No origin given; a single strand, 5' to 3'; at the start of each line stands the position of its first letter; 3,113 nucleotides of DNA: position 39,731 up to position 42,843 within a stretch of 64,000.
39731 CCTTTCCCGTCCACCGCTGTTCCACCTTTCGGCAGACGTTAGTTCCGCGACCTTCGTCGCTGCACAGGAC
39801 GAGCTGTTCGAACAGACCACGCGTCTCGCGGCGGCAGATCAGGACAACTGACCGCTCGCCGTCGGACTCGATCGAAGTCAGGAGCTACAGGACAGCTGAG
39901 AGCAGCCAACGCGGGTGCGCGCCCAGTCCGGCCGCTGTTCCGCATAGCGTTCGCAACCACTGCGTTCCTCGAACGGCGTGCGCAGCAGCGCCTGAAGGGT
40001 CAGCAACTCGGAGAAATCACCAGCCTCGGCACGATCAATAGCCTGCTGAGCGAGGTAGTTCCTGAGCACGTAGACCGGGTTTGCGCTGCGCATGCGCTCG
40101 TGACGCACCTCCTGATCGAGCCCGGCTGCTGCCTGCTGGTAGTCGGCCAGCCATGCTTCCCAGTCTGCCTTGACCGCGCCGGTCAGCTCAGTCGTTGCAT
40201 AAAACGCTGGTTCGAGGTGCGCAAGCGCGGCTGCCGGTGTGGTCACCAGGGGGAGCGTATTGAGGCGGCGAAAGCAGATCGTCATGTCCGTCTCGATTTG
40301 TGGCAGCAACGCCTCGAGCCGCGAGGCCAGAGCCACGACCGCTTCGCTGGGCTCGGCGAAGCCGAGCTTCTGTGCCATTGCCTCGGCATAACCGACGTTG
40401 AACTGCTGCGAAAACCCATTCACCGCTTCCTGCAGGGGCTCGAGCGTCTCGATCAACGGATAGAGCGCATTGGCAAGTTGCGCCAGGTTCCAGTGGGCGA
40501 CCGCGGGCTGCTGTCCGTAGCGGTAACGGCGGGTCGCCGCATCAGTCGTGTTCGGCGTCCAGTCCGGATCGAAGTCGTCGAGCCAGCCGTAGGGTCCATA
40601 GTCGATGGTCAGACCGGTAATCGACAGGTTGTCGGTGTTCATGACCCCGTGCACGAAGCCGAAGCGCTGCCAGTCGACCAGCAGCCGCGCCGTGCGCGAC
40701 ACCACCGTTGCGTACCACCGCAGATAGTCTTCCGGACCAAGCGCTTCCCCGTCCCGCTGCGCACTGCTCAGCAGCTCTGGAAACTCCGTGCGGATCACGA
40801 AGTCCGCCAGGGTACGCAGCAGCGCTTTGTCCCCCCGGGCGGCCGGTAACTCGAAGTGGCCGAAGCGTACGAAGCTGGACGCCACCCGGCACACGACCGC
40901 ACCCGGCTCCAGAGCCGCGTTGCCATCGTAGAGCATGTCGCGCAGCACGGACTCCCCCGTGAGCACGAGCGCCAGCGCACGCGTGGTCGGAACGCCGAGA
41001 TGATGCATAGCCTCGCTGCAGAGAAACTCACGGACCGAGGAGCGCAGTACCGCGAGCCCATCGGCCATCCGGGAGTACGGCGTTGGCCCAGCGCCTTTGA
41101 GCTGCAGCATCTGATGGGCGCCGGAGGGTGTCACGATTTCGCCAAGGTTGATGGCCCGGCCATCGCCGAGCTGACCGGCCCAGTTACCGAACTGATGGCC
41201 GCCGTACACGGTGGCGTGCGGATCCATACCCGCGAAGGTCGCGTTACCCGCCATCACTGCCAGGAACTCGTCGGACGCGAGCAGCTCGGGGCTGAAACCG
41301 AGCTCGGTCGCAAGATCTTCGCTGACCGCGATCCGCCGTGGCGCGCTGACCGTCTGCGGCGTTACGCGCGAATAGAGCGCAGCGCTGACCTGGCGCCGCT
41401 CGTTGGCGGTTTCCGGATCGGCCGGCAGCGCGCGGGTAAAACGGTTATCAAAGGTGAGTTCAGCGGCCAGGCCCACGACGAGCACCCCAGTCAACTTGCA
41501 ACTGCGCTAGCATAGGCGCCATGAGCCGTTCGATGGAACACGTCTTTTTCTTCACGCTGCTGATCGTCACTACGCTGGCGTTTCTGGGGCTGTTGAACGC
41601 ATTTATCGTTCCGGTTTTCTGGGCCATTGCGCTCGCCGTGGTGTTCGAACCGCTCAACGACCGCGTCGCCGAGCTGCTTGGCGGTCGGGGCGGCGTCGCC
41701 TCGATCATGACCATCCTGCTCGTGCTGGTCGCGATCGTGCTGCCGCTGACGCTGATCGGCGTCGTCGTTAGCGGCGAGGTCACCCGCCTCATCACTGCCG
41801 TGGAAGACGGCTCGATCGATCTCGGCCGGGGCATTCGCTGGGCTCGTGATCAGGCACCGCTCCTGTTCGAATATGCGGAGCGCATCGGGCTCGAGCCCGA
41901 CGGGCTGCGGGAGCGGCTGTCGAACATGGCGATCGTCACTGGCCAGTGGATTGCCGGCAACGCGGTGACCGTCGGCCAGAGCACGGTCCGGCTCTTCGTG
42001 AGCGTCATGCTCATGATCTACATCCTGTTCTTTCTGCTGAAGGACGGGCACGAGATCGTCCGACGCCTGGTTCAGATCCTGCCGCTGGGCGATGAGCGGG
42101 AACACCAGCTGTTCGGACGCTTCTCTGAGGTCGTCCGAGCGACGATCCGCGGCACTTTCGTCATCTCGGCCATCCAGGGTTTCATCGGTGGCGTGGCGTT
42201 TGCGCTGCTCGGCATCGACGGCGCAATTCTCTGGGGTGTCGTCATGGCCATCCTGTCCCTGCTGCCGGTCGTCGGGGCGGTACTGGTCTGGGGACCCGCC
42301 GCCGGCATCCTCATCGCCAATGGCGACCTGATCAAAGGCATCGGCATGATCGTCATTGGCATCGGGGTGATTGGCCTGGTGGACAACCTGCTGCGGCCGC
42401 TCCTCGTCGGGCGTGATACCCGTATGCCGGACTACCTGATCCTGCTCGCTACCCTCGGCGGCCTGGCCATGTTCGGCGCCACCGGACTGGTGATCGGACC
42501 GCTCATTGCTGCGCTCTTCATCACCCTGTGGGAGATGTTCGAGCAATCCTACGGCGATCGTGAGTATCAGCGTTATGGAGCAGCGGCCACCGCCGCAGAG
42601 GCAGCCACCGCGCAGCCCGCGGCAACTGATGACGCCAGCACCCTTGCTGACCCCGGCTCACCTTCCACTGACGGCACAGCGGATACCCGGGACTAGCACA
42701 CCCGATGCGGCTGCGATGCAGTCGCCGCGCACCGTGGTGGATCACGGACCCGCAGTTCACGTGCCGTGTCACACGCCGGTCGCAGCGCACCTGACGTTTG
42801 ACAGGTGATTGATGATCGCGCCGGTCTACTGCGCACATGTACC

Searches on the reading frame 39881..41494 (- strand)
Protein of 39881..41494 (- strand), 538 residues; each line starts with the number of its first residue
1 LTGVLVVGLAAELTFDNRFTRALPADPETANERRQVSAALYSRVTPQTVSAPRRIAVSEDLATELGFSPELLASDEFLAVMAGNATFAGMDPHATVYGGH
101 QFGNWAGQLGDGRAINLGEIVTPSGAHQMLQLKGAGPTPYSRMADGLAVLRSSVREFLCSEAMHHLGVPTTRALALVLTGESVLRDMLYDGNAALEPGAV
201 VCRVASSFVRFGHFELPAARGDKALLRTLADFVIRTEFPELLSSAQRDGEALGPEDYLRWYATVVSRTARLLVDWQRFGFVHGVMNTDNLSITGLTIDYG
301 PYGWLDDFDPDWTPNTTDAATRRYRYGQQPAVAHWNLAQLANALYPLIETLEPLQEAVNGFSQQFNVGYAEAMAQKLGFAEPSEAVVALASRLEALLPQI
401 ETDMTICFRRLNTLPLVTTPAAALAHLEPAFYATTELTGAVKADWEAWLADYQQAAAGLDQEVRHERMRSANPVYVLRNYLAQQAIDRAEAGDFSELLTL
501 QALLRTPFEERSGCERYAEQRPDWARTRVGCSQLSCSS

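Call 3: search_protein_families(library=pfam, proteins=[window:39881-41494:-], max_evalue=0.01)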
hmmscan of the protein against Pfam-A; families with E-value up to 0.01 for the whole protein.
window:39881-41494:- (538 aa): 1 family
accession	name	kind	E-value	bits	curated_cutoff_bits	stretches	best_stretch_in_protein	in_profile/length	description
PF02696.19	SelO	-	7.5e-120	401.3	22.8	1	35-501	13-462/466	Protein adenylyltransferase SelO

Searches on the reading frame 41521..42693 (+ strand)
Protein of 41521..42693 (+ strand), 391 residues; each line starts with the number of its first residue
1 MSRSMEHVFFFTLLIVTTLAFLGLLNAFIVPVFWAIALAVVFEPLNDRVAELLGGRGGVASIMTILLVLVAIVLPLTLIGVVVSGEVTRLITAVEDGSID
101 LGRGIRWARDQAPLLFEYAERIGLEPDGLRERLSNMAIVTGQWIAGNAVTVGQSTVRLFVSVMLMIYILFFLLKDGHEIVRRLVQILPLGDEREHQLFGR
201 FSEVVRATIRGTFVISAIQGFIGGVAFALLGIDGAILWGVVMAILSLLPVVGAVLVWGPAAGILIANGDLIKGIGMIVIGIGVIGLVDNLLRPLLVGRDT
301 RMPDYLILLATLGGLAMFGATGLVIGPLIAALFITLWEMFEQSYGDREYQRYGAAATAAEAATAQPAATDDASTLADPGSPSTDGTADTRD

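Call 3: search_protein_families(library=pfam, proteins=[window:41521-42693:+], max_evalue=0.01)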
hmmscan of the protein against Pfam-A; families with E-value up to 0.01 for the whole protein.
window:41521-42693:+ (391 aa): 1 family
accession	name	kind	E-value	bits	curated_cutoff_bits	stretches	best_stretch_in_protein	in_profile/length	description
PF01594.21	AI-2E_transport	-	1.5e-47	162.8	34.3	1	9-336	2-322/327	AI-2E family transporter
